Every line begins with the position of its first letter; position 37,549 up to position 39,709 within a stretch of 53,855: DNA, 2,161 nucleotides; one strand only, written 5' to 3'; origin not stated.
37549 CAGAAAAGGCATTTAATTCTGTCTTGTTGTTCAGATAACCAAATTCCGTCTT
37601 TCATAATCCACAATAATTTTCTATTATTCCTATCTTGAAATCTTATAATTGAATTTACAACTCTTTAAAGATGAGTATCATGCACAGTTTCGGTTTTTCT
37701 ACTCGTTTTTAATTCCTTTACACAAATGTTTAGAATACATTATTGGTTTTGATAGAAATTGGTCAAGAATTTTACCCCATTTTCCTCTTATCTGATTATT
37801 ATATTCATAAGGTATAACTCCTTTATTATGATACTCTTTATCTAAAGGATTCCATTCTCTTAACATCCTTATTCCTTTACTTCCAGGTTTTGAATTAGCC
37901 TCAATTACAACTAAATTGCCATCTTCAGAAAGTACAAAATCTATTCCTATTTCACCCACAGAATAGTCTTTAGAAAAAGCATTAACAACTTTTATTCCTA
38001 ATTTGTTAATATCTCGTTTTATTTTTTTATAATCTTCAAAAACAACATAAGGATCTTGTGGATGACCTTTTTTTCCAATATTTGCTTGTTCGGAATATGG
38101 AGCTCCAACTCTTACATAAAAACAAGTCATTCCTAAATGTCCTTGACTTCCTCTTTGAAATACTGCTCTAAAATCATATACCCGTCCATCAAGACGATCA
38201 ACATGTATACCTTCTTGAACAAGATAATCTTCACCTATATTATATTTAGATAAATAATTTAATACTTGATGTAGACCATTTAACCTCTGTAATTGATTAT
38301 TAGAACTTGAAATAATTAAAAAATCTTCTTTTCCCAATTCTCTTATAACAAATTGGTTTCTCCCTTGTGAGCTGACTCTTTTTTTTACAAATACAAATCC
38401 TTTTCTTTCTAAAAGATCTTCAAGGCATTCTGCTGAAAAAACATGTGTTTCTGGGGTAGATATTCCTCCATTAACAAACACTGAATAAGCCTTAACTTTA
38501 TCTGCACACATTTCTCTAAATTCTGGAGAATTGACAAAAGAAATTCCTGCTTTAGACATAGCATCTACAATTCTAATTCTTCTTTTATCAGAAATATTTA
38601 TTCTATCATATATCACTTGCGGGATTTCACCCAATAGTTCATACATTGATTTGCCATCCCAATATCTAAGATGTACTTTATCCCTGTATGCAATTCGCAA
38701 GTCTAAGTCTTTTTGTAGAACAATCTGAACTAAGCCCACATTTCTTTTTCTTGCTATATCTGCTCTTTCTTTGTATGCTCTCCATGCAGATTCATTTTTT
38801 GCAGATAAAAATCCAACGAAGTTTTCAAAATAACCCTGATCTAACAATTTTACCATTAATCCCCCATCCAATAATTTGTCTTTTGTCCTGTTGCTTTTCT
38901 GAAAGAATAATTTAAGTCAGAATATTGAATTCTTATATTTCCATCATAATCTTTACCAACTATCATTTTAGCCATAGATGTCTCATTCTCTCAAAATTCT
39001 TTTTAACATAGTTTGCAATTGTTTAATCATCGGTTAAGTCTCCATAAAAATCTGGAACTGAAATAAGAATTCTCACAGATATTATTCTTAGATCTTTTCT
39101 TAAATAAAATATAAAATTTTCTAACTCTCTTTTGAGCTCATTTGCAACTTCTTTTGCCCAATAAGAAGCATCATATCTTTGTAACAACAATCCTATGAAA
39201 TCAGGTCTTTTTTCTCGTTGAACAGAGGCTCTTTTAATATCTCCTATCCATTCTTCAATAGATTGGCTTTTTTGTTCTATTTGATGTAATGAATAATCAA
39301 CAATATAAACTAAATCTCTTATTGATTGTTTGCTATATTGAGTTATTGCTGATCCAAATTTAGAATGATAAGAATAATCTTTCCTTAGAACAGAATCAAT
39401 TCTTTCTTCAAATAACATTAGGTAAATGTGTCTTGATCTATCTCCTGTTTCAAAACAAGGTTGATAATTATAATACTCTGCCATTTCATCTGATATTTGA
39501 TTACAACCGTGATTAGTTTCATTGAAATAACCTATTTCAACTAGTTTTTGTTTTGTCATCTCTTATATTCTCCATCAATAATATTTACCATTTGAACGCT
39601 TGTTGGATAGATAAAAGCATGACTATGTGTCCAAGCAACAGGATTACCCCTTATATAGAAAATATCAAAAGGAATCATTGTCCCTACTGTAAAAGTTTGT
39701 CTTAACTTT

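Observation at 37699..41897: Compositionally distinct four-gene cassette with a divergent AbrB-PhoU regulator: candidate undescribed system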

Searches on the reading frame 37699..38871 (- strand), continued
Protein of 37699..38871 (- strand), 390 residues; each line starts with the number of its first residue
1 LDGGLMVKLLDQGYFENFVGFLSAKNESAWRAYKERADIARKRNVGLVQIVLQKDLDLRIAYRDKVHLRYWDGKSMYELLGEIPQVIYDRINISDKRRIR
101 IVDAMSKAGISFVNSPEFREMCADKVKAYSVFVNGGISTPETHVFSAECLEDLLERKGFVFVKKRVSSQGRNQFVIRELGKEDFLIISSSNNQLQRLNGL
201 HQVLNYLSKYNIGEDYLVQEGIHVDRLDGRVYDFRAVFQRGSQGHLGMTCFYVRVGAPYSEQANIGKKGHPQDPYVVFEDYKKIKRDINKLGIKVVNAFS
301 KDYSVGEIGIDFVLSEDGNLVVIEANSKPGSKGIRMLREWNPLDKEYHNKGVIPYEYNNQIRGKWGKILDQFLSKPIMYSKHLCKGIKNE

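Call 70: fold_search(model_id=the predicted structure, library=pdb)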
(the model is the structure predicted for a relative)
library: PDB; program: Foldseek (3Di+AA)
matches with E <= 10: 1376; with E <= 0.001: 717
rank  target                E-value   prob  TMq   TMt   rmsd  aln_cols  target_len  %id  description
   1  3vpb_A                2.8e-14  1.00  0.52  0.69   4.9       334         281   18  ArgX from Sulfolobus tokodaii complexed with LysW/Glu/ADP/Mg/Zn/Sulfate (released 2013-02-27)
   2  3vpb_B                5.5e-14  1.00  0.52  0.68   4.9       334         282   17  ArgX from Sulfolobus tokodaii complexed with LysW/Glu/ADP/Mg/Zn/Sulfate (released 2013-02-27)
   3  2i80_A                7.8e-14  1.00  0.56  0.62   7.2       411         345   11  Allosteric inhibition of Staphylococcus aureus D-alanine:D-alanine ligase revealed by crystallographic studies (released 2006-09-26)
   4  7u9k_B                4.0e-13  1.00  0.50  0.58   8.7       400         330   11  Staphylococcus aureus D-alanine-D-alanine ligase in complex with ATP, D-ala-D-ala, Mg2+ and K+ (released 2023-03-15)
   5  2i87_B                5.3e-13  1.00  0.56  0.61   7.1       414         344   12  Allosteric inhibition of Staphylococcus aureus D-alanine:D-alanine ligase revealed by crystallographic studies (released 2006-10-03)
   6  3vpc_C                6.0e-13  1.00  0.53  0.71   8.8       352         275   15  ArgX from Sulfolobus tokodaii complexed with ADP (released 2013-02-27)
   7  8fff                  7.1e-13  1.00  0.56  0.61   7.6       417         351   12  Crystal structure of Staphylococcus aureus D-alanine D-alanine ligase enzyme in complex with acetate (released 2024-05-08)
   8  3i12_D                1.1e-12  1.00  0.56  0.60   7.9       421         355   12  The crystal structure of the D-alanyl-alanine synthetase A from Salmonella enterica subsp. enterica serovar Typhimuriu (released 2009-08-18)
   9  5zk6                  1.1e-12  1.00  0.48  0.61   6.6       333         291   15  Crystal structure of RimK complexed with RpsF (released 2019-03-27)
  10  4iwx                  1.2e-12  1.00  0.52  0.66   8.1       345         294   14  Rimk structure at 2.85A (released 2013-05-08)
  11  3e5n                  1.3e-12  1.00  0.56  0.63   7.4       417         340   12  Crystal structure of D-alanine-D-alanine ligase from Xanthomonas oryzae pv. oryzae KACC10331 (released 2009-08-18)
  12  3lwb_A                1.3e-12  1.00  0.57  0.66   6.1       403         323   13  Crystal Structure of apo D-alanine:D-alanine Ligase (Ddl) from Mycobacterium tuberculosis (released 2010-03-09)
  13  3n8d_B                1.3e-12  1.00  0.52  0.59   7.7       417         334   10  Crystal structure of Staphylococcus aureus VRSA-9 D-Ala:D-Ala ligase (released 2010-10-13)
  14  3tqt_B                1.3e-12  1.00  0.51  0.57   9.7       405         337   12  Structure of the D-alanine-D-alanine ligase from Coxiella burnetii (released 2011-09-28)
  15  7u9k_A                1.4e-12  1.00  0.55  0.62   7.4       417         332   11  Staphylococcus aureus D-alanine-D-alanine ligase in complex with ATP, D-ala-D-ala, Mg2+ and K+ (released 2023-03-15)
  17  7drm_A                1.5e-12  1.00  0.48  0.58   8.6       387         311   11  Structure of ATP-grasp ligase PsnB complexed with minimal precursor, Mg, and ADP (released 2021-09-08)
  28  7drm_C                5.4e-12  1.00  0.47  0.56   8.8       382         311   12  Structure of ATP-grasp ligase PsnB complexed with minimal precursor, Mg, and ADP (released 2021-09-08)
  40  7mgv_A                1.3e-11  1.00  0.44  0.50   9.3       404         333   11  Chryseobacterium gregarium RiPP-associated ATP-grasp ligase in complex with ADP, and a leader and core peptide (released 2021-06-23)
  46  7drm_B                1.5e-11  1.00  0.47  0.59   8.7       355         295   12  Structure of ATP-grasp ligase PsnB complexed with minimal precursor, Mg, and ADP (released 2021-09-08)
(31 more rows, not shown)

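Call 73: search_protein_families(library=pfam, proteins=[L111:9507-9788:+, L111:9785-10528:+, L113:9196-9882:+, L114:9139-9420:+, L113:6313-6729:+, L113:6843-7448:+, L113:7426-8019:+, L113:4526-6076:+], max_evalue=0.1)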
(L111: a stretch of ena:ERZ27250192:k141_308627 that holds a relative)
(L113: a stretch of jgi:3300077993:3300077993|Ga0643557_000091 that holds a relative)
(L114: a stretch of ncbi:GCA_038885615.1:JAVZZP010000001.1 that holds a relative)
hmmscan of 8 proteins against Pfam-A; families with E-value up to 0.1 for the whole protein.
L111:9507-9788:+ (93 aa): 0 families

L111:9785-10528:+ (247 aa): 0 families

L113:9196-9882:+ (228 aa): 0 families

L114:9139-9420:+ (93 aa): 2 families
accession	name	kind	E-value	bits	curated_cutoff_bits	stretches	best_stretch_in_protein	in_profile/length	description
PF03936.21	Terpene_synth_C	-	0.028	14.2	26.3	1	12-74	6-65/241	Terpene synthase family, metal binding domain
PF04822.18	Takusan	-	0.089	13.1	28.1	0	2-36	18-50/85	Takusan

L113:6313-6729:+ (138 aa): 1 family
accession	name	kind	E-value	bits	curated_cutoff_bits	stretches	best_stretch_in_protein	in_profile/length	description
PF08774.17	VRR_NUC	-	0.052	14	23.8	1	68-96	59-90/116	VRR-NUC domain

L113:6843-7448:+ (201 aa): 1 family
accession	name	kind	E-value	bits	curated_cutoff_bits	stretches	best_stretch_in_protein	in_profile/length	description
PF23799.1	DUF7175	-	0.00076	20.4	27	1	95-140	55-99/103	Domain of unknown function (DUF7175)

L113:7426-8019:+ (197 aa): 0 families

L113:4526-6076:+ (516 aa): 1 family
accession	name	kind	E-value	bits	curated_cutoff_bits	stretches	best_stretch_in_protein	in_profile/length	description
PF22761.1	NrS1-1_pol-like_head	-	0.064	13.9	27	0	393-416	36-59/88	NrS-1 polymerase-like head domain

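Call 75: search_protein_families(library=phrogs, proteins=[L111:9507-9788:+, L111:9785-10528:+, L113:6313-6729:+, L113:6843-7448:+, L113:9196-9882:+], max_evalue=0.05)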
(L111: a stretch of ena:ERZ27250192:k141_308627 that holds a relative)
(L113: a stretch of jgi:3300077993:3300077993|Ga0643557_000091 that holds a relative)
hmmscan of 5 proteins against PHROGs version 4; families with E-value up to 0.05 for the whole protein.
L111:9507-9788:+ (93 aa): 0 families

L111:9785-10528:+ (247 aa): 1 family
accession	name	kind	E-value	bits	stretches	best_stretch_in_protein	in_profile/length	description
phrog_12854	-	unknown function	0.00049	20.8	1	131-242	16-131/137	-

L113:6313-6729:+ (138 aa): 0 families

L113:6843-7448:+ (201 aa): 1 family
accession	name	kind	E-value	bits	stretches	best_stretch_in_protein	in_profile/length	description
phrog_4651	-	unknown function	0.017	16.4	0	92-140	52-99/104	-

L113:9196-9882:+ (228 aa): 0 families

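Call 76: search_protein_families(library=padloc, proteins=[L111:9507-9788:+, L111:9785-10528:+, L113:6313-6729:+, L113:6843-7448:+, L113:4526-6076:+], max_evalue=0.05)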
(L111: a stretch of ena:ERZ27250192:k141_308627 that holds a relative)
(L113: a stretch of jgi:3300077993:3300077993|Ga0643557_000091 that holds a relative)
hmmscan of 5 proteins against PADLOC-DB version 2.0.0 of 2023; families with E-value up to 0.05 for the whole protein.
L111:9507-9788:+ (93 aa): 0 families

L111:9785-10528:+ (247 aa): 0 families

L113:6313-6729:+ (138 aa): 0 families

L113:6843-7448:+ (201 aa): 1 family
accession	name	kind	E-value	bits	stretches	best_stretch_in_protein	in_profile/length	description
PDLC03852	LmuA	-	0.0022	16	1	22-86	127-188/336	-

L113:4526-6076:+ (516 aa): 0 families

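Call 114: search_dna_similar(query=window:37699-38856:-, collection=phages, mode=protein, max_evalue=0.001, max_rows=10)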
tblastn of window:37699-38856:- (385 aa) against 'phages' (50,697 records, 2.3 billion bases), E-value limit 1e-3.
No match.

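Call 116: find_related_loci(query=A4, collection=viral_contigs, flank=8000)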
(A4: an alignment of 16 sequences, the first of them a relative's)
Query A4 (385 aa) in viral_contigs; peptide patterns used: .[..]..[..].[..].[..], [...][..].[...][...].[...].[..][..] (x = any residue, [..] = any of these).
64 stretches matched a pattern, but none encodes a relative of the query by tblastn (E <= 1e-3).

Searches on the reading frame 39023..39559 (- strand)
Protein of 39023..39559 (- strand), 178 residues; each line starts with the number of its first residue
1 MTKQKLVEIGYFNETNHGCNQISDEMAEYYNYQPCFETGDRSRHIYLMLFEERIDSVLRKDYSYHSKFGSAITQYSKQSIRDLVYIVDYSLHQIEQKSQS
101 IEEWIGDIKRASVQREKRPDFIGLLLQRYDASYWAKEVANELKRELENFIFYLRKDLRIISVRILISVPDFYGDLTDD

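Call 3: search_protein_families(library=pfam, proteins=[window:39023-39559:-], max_evalue=1)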
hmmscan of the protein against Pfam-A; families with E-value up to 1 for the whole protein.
window:39023-39559:- (178 aa): 1 family
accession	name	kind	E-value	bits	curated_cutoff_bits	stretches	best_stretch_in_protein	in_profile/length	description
PF09439.16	SRPRB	-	0.026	14.3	25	1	61-122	52-113/178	Signal recognition particle receptor beta subunit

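Call 4: search_protein_families(library=ncbifam, proteins=[window:39023-39559:-], max_evalue=1)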
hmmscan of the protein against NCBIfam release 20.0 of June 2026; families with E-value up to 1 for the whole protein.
window:39023-39559:- (178 aa): 2 families
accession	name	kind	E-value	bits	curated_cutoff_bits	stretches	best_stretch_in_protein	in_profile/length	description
NF047936.1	antiphage_GapS6b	subfamily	0.009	13.8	850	1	60-167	313-414/1089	GapS6b family protein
NF001074.0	PRK00118.2-4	equivalog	0.071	13.5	186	1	66-105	36-75/110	putative DNA-binding protein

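Call 5: search_protein_families(library=phrogs, proteins=[window:39023-39559:-], max_evalue=0.1)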
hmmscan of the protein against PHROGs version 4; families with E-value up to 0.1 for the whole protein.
window:39023-39559:- (178 aa): 2 families
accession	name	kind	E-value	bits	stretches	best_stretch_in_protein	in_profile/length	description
phrog_154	-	DNA, RNA and nucleotide metabolism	0.02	16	0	60-111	43-95/112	replication initiation protein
phrog_4983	-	unknown function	0.082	14.3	0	54-90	10-46/64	-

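Call 6: search_protein_families(library=padloc, proteins=[window:39023-39559:-], max_evalue=0.1)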
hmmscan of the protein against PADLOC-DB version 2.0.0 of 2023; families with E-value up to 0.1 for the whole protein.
window:39023-39559:- (178 aa): 0 families

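Call 22: find_homologous_proteins(query=window:39023-39559:-, max_evalue=0.01)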
Query window:39023-39559:- (178 aa): 4 proteins with E <= 0.01 among 41 candidates.
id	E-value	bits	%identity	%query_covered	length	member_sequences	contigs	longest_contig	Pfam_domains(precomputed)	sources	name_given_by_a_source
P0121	2.2e-111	388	99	100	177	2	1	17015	-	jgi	-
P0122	5.1e-44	168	49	76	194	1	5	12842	-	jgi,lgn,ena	jgi:hypothetical protein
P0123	1.5e-42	164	66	69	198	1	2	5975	-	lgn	-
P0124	6.4e-16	77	76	30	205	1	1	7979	-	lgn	-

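Call 80: search_protein_representatives(protein=P0124)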
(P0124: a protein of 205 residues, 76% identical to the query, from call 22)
Query: 205 residues. Proteins with E-value up to 0.001 (for the whole library): 21; up to 1e-10: 15; up to 1e-30: 10. The best 21 are listed.
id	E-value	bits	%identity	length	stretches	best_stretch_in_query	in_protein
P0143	3.1e-72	259.0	58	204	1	1-205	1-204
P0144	3.3e-60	219.7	78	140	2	1-85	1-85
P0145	2.9e-50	187.3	52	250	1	4-205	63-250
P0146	3.1e-46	174.1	76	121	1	1-137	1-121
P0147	3.4e-46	174.0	53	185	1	19-205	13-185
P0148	2.0e-42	161.7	45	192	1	8-205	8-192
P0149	6.0e-36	140.6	47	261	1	6-205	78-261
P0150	4.1e-32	128.1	40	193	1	3-205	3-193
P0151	2.0e-31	125.8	43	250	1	18-198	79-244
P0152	5.8e-31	124.3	54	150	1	4-143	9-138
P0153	2.0e-30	122.5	47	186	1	45-205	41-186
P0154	5.6e-30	121.1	48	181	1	47-205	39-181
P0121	2.1e-16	76.7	76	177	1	94-149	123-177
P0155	2.5e-15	73.3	34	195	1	8-192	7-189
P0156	6.2e-15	72.0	43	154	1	23-144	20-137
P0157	2.9e-10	56.7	70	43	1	163-205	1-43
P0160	4.7e-07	46.2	49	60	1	149-205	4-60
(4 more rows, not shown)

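Call 113: search_dna_similar(query=P0124, collection=phages, mode=protein, max_evalue=0.01, max_rows=10)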
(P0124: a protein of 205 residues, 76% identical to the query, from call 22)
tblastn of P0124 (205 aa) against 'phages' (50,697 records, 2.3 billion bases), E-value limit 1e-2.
No match.
